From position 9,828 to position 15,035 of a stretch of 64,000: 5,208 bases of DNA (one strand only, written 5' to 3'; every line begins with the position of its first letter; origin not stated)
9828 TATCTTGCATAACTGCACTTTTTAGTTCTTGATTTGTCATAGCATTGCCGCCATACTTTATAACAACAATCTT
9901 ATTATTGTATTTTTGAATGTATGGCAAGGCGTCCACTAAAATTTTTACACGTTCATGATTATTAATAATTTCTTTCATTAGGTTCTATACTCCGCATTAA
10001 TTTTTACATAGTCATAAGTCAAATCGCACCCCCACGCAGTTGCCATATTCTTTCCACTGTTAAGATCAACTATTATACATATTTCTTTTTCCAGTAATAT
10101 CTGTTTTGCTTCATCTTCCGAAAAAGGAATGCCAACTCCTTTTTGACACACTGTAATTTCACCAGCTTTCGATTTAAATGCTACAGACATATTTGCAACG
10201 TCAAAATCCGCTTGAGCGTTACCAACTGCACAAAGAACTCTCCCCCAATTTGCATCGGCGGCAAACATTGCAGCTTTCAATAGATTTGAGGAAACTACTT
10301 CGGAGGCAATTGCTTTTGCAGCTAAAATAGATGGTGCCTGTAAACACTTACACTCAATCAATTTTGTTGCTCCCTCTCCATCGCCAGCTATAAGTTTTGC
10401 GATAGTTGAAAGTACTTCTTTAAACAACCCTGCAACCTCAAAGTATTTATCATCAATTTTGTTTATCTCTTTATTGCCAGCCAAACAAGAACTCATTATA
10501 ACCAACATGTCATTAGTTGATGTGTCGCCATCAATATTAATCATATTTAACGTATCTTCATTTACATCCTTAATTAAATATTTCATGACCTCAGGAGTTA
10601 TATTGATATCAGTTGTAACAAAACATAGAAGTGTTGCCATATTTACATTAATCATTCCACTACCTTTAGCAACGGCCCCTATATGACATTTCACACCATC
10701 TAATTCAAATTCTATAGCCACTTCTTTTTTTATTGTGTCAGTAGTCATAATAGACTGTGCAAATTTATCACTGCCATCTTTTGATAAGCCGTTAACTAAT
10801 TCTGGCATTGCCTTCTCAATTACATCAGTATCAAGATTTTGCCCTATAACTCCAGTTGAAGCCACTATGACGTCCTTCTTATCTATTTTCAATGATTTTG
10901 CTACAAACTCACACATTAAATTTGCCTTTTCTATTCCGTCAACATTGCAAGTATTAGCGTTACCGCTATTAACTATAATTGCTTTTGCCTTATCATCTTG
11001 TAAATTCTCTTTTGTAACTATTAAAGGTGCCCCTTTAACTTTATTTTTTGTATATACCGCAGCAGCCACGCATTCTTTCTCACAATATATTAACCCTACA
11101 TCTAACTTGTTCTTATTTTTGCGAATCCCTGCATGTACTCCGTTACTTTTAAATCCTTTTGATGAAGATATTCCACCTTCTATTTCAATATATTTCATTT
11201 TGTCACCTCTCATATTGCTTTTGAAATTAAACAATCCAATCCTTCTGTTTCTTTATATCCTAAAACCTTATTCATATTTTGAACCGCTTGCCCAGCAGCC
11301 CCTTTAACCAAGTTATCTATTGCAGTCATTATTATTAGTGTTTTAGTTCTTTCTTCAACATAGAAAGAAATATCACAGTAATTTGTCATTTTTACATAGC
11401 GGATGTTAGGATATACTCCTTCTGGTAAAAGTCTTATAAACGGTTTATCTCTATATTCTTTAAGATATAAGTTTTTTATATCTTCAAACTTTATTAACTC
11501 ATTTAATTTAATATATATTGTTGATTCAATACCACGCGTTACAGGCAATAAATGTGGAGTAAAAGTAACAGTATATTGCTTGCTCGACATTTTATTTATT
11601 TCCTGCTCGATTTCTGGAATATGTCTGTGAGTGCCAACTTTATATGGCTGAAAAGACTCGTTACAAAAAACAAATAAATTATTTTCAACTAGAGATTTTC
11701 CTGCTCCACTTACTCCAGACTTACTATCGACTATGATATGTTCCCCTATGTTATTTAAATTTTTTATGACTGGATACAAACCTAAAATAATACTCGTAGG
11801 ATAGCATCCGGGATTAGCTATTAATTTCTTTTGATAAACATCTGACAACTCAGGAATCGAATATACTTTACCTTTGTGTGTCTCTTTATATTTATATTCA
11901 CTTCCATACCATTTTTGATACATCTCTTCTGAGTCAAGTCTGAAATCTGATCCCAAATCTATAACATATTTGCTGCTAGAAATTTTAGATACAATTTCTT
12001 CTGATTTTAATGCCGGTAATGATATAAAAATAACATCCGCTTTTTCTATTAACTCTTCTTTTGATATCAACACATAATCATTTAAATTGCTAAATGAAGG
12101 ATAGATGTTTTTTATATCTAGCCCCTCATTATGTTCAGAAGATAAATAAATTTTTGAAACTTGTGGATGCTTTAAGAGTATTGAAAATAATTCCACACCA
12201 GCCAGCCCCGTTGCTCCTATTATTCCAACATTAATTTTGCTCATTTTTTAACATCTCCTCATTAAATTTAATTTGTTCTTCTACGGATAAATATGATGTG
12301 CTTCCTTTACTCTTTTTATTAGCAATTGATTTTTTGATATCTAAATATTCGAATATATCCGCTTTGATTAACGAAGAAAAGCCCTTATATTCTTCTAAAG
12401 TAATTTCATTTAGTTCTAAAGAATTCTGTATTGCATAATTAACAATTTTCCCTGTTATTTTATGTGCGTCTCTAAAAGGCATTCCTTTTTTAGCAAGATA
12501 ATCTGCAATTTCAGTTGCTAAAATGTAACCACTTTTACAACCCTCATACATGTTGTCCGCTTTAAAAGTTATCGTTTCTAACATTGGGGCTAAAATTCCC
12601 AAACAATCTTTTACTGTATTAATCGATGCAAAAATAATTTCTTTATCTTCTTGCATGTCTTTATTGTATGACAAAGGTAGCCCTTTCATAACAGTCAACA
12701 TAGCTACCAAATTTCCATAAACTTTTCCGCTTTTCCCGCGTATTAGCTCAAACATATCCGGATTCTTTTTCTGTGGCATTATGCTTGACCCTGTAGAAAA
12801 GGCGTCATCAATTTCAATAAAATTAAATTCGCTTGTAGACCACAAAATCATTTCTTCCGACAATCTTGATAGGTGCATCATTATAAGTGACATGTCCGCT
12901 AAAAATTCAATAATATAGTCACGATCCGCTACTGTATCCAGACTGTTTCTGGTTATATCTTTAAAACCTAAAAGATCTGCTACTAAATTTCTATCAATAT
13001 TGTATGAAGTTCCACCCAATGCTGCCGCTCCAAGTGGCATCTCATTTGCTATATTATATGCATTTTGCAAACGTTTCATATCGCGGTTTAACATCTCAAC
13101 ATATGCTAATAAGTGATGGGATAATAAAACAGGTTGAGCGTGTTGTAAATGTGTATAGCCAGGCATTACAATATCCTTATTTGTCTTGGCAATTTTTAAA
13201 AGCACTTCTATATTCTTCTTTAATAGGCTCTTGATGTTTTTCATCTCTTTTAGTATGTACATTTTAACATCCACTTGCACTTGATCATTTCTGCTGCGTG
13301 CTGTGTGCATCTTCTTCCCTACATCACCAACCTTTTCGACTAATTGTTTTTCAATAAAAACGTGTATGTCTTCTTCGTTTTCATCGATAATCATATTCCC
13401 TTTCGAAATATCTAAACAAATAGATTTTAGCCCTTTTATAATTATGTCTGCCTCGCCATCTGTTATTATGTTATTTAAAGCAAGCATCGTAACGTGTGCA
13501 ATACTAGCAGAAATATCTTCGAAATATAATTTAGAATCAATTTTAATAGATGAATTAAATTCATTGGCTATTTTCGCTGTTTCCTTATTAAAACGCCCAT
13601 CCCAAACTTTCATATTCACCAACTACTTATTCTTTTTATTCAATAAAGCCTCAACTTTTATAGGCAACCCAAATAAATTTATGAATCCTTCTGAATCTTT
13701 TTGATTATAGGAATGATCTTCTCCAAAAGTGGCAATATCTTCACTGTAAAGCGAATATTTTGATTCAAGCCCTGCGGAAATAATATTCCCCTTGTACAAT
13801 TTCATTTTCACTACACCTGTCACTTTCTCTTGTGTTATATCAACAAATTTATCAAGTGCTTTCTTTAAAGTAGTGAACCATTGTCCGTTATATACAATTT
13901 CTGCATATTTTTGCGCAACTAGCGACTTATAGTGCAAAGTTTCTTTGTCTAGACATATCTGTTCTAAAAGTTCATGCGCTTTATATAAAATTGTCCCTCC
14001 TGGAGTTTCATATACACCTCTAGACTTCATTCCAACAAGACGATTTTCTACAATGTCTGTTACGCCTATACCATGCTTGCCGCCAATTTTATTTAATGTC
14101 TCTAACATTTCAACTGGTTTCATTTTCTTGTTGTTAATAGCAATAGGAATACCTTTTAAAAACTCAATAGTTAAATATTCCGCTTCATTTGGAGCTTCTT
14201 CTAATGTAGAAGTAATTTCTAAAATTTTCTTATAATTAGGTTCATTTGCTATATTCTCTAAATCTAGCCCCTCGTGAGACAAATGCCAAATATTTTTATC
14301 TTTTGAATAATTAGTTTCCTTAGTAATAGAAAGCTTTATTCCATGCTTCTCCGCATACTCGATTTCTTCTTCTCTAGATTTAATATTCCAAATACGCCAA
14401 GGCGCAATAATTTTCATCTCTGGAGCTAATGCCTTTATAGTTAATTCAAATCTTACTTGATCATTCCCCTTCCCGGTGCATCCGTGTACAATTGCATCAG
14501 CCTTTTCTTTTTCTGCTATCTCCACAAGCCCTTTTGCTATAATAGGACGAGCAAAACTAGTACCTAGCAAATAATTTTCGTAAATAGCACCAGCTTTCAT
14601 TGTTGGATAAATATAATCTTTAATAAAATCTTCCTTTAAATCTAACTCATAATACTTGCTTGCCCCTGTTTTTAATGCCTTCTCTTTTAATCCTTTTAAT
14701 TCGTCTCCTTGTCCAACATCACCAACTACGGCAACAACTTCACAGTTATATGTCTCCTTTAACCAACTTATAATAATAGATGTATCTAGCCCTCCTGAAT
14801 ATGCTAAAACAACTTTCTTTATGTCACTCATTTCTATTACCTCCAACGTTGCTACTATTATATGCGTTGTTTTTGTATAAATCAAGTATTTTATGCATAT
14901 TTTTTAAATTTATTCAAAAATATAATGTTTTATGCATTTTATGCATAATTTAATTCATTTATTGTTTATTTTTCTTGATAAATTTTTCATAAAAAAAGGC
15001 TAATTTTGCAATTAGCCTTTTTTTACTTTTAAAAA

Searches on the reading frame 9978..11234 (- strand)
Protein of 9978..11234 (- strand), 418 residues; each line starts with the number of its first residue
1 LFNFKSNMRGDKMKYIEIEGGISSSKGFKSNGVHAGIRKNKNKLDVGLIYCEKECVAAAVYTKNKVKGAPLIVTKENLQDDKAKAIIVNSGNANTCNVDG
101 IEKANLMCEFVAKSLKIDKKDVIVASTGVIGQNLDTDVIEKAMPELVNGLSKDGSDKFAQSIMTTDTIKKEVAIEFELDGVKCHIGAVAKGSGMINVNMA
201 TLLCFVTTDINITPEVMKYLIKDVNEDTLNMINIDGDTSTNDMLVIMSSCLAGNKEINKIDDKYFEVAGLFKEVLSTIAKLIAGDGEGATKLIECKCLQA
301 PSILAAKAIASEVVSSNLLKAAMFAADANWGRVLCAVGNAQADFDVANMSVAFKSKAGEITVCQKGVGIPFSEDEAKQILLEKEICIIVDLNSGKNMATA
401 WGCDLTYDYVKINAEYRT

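Call 73: search_protein_families(library=pfam, proteins=[window:9978-11234:-], max_evalue=0.00001)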
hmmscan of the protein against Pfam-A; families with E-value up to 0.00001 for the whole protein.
window:9978-11234:- (418 aa): 1 family
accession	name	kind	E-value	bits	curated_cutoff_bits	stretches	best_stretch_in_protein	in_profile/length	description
PF01960.23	ArgJ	-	4e-133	444.2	32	1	30-418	2-377/377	ArgJ family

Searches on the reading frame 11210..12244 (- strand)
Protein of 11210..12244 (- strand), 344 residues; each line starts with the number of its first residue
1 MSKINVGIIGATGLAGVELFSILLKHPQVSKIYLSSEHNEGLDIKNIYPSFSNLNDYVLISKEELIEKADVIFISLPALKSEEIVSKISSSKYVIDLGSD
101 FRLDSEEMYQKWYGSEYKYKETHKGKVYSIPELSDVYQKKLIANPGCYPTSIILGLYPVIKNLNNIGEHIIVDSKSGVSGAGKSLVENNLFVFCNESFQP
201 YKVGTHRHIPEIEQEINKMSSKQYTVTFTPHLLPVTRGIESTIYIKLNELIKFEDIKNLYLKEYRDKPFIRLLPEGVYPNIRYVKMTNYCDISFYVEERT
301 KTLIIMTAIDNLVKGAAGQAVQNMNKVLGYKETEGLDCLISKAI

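Call 73: search_protein_families(library=pfam, proteins=[window:11210-12244:-], max_evalue=0.00001)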
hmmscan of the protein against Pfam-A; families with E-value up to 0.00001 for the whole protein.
window:11210-12244:- (344 aa): 3 families
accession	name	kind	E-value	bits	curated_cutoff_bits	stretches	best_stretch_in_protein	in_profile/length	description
PF22698.1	Semialdhyde_dhC_1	-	3.3e-58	196.6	27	1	147-311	1-165/165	Semialdehyde dehydrogenase, dimerisation domain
PF02774.23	Semialdhyde_dhC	-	1.2e-23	84.7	26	1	158-314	3-184/184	Semialdehyde dehydrogenase, dimerisation domain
PF01118.30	Semialdhyde_dh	-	2.8e-21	76.6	26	1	5-132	1-112/121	Semialdehyde dehydrogenase, NAD binding domain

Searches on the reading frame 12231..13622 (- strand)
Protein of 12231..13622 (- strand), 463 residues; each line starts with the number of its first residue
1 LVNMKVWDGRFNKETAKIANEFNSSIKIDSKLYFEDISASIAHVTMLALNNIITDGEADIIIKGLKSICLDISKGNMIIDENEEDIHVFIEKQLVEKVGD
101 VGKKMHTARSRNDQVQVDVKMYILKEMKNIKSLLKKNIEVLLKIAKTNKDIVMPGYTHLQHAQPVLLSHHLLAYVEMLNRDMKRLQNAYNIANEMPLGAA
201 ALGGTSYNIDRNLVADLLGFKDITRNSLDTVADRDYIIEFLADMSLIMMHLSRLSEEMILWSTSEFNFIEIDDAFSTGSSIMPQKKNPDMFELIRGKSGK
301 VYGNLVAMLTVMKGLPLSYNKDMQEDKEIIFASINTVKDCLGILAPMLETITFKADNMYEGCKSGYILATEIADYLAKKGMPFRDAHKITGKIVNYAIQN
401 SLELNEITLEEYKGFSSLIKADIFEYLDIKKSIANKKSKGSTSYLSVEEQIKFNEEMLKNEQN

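Call 73: search_protein_families(library=pfam, proteins=[window:12231-13622:-], max_evalue=0.00001)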
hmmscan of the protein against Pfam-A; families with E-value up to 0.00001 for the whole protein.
window:12231-13622:- (463 aa): 2 families
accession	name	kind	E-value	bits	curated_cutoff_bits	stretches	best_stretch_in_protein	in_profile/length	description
PF00206.25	Lyase_1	-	5.3e-74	249.9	27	1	9-303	1-312/312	Lyase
PF14698.11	ASL_C2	-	4.5e-26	91.5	27.3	1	366-434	1-69/69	Argininosuccinate lyase C-terminal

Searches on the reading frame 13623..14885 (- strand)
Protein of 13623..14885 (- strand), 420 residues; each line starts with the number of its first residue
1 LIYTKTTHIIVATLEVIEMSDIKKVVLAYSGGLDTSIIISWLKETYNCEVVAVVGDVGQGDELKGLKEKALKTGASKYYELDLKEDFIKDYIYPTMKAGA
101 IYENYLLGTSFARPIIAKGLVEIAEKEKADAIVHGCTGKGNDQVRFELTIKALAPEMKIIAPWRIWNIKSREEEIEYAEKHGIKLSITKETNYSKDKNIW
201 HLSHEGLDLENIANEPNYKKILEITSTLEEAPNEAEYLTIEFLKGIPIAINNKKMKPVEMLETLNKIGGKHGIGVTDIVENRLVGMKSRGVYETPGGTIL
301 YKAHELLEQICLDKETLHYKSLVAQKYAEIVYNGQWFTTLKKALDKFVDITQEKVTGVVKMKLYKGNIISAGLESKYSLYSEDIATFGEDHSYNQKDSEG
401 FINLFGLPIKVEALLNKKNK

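Call 73: search_protein_families(library=pfam, proteins=[window:13623-14885:-], max_evalue=0.00001)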
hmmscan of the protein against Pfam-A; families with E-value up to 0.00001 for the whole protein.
window:13623-14885:- (420 aa): 2 families
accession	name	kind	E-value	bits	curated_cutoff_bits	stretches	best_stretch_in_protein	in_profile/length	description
PF20979.2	Arginosuc_syn_C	-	3.4e-78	262.6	27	1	193-411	1-218/219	Arginosuccinate synthase C-terminal domain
PF00764.25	Arginosuc_synth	-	1.4e-66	224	27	1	24-183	1-161/162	Arginosuccinate synthase N-terminal HUP domain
